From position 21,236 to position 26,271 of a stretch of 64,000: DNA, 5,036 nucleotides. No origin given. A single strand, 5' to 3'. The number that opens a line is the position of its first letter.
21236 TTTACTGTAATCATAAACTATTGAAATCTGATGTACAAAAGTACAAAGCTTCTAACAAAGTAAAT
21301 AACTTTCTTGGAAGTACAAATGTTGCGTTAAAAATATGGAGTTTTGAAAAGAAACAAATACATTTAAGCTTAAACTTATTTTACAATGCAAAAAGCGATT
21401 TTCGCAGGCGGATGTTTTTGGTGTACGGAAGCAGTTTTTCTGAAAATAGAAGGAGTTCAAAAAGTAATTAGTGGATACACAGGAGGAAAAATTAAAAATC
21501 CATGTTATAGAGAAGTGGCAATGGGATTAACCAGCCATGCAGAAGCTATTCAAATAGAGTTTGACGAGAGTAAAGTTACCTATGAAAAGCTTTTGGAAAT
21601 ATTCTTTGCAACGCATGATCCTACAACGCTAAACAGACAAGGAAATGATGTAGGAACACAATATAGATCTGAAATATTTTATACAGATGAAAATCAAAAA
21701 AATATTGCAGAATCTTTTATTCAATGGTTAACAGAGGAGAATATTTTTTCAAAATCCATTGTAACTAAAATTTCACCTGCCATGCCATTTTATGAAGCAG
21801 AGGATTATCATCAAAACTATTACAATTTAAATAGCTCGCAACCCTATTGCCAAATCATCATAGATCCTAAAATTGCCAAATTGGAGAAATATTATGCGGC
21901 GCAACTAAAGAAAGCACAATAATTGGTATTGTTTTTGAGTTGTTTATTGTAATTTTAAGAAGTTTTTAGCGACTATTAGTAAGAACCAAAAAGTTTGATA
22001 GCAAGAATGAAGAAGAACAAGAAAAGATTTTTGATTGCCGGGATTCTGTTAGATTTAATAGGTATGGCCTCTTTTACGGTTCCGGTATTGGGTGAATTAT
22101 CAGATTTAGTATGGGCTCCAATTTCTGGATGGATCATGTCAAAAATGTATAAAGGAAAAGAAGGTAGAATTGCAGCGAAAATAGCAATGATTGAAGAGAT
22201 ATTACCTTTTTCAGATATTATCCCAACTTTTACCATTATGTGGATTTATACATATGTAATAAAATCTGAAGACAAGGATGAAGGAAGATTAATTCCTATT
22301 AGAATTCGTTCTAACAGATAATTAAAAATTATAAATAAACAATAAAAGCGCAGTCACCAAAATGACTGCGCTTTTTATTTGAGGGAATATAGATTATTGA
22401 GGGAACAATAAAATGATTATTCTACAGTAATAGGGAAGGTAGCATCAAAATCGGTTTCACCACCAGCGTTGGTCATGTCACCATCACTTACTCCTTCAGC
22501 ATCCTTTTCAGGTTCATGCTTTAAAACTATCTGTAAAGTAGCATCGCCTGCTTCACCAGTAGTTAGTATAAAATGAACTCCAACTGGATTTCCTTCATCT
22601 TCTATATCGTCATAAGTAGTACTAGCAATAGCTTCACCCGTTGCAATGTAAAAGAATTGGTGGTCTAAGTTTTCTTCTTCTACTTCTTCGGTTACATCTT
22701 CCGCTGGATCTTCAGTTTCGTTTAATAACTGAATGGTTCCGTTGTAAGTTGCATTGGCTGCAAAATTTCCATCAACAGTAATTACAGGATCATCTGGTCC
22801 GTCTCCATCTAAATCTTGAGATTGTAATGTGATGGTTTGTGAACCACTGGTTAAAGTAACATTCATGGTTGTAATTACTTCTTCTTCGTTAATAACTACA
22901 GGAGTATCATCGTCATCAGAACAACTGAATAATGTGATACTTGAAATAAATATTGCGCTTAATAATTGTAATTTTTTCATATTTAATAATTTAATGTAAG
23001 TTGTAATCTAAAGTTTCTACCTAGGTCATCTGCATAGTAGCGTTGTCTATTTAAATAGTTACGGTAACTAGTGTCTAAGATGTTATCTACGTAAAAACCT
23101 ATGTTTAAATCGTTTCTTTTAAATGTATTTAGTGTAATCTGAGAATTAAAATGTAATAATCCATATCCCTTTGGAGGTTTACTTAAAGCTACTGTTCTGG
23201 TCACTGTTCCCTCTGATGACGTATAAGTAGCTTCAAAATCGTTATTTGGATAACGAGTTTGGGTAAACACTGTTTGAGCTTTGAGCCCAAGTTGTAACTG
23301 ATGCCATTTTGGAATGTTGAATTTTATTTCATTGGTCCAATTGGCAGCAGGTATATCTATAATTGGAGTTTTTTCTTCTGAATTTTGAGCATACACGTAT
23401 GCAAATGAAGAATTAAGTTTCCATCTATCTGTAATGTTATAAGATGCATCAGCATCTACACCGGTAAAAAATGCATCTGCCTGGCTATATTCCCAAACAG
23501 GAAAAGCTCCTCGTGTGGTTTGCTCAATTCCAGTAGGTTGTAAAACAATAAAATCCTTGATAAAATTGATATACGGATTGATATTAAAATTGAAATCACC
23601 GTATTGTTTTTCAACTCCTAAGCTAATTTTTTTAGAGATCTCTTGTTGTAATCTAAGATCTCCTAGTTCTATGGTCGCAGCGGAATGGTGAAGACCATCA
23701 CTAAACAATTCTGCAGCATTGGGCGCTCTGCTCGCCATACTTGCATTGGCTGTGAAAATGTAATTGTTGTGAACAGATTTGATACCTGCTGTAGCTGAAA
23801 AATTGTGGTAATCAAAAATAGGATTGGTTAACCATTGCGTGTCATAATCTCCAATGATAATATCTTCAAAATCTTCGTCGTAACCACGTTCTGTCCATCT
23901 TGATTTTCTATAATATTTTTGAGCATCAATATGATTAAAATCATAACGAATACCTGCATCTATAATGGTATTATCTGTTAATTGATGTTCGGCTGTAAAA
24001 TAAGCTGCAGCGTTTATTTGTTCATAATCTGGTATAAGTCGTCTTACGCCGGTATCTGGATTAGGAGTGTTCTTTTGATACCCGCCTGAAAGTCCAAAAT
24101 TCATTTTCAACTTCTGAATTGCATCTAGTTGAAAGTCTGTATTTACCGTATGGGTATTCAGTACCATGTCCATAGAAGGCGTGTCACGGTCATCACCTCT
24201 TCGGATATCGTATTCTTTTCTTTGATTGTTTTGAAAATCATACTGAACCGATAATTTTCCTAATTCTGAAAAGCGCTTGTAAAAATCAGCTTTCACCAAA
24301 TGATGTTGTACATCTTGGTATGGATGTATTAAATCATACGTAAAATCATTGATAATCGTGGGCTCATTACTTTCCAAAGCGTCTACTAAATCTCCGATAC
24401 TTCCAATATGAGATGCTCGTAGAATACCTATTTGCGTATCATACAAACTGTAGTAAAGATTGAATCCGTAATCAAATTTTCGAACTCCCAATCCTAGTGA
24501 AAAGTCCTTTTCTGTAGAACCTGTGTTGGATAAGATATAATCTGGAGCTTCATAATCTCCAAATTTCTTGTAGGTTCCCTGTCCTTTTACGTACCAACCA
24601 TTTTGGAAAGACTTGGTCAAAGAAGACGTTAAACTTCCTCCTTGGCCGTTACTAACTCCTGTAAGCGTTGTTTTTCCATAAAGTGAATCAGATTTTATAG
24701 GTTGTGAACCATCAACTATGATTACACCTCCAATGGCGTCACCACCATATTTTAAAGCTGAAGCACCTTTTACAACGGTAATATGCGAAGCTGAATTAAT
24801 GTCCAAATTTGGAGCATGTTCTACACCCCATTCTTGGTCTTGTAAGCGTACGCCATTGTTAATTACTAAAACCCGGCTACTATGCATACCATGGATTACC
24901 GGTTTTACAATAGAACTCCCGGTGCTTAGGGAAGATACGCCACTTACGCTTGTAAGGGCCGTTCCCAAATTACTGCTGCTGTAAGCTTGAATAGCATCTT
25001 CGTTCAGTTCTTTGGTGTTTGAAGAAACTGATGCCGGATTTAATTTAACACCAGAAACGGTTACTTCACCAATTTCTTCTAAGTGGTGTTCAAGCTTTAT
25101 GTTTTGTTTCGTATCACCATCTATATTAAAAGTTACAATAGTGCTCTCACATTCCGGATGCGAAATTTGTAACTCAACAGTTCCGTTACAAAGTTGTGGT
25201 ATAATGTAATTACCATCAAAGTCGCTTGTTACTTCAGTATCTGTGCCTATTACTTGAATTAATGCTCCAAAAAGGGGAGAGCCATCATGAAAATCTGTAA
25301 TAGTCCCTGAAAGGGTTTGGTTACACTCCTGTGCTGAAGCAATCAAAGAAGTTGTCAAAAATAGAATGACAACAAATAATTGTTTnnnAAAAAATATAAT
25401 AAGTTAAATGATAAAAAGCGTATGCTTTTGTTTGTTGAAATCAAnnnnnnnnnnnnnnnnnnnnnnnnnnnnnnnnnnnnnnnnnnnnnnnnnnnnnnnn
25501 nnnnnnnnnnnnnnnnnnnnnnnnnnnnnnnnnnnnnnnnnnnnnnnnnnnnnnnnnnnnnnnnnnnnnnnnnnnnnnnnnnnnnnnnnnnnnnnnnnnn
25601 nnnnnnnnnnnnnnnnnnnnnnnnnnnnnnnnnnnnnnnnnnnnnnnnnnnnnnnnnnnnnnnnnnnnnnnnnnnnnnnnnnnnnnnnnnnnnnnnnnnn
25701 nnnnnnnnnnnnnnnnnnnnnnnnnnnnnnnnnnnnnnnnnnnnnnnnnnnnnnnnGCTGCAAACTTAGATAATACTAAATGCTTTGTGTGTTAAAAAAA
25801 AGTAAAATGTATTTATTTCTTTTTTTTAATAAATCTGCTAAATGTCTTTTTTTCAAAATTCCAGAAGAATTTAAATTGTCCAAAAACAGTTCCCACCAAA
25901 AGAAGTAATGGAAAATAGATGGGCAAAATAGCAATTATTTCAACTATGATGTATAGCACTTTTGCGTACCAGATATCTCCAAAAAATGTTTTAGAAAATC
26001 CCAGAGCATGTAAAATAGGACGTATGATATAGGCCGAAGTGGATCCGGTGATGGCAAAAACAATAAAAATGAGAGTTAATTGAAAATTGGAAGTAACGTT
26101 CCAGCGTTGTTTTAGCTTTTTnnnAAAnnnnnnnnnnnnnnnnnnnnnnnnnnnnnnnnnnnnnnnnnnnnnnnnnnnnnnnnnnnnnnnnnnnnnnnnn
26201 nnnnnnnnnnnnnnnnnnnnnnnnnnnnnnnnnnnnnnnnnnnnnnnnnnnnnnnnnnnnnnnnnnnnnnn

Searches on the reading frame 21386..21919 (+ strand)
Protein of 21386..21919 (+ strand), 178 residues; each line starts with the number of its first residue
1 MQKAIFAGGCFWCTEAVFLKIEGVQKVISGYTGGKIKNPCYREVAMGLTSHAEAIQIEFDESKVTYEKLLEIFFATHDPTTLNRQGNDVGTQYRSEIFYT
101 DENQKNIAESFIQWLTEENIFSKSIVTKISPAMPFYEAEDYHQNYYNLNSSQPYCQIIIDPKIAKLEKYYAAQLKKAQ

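Call 88: search_protein_families(library=pfam, proteins=[window:21386-21919:+], max_evalue=0.001)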
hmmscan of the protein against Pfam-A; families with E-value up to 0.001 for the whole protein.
window:21386-21919:+ (178 aa): 1 family
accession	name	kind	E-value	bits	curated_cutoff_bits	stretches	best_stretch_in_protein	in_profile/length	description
PF01625.27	PMSR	-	4.7e-65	218.9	23.7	1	3-156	1-153/153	Peptide methionine sulfoxide reductase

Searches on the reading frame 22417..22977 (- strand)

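Call 88: search_protein_families(library=pfam, proteins=[window:22417-22977:-], max_evalue=0.001)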
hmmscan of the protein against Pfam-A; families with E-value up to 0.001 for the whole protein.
window:22417-22977:- (186 aa): 1 family
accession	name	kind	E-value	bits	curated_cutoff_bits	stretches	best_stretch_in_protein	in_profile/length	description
PF16153.10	DUF4861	-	6.4e-05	22.5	22.3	1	23-93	10-85/380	Domain of unknown function (DUF4861)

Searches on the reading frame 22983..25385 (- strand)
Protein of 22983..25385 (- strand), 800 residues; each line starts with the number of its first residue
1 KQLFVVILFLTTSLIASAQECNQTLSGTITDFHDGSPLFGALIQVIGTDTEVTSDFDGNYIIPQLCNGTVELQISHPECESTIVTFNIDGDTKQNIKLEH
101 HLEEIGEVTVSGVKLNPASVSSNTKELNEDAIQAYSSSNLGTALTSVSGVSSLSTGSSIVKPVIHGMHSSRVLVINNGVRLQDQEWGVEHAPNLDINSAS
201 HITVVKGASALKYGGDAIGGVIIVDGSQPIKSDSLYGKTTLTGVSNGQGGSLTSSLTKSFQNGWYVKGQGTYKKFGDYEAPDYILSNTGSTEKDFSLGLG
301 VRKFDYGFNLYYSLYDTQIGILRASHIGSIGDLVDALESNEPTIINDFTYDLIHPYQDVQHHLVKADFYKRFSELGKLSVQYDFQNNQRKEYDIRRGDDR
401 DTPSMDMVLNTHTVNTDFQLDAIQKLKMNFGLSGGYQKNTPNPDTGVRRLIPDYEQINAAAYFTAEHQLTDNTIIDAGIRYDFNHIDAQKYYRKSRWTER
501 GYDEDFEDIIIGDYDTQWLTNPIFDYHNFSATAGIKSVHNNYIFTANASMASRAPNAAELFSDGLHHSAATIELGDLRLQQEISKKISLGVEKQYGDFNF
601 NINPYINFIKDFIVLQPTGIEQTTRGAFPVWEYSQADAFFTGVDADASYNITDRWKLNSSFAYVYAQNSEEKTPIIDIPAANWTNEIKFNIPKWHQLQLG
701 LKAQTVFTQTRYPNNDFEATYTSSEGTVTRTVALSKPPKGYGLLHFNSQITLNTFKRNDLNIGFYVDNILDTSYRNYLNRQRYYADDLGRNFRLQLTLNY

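Call 88: search_protein_families(library=pfam, proteins=[window:22983-25385:-], max_evalue=0.001)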
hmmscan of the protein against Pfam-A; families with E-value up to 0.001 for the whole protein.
window:22983-25385:- (800 aa): 4 families
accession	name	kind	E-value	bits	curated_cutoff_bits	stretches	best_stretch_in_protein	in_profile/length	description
PF00593.30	TonB_dep_Rec_b-barrel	-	1.9e-20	74.6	27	1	316-769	38-436/436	TonB dependent receptor-like, beta-barrel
PF07715.20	Plug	-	2.2e-16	60.7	23.9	1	119-221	4-107/107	TonB-dependent Receptor Plug Domain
PF13715.12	CarbopepD_reg_2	-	9.5e-12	45.2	32.2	1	25-110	1-88/88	CarboxypepD_reg-like domain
PF13620.12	CarboxypepD_reg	-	6.9e-11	42.8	32.3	1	24-98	1-81/82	Carboxypeptidase regulatory-like domain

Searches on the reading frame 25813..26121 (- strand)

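Call 88: search_protein_families(library=pfam, proteins=[window:25813-26121:-], max_evalue=0.001)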
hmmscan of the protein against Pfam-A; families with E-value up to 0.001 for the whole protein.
window:25813-26121:- (102 aa): 1 family
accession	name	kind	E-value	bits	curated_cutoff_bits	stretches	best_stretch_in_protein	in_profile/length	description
PF20584.3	DUF6787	-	7.9e-24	84.2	27.5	1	17-99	1-77/79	Family of unknown function (DUF6787)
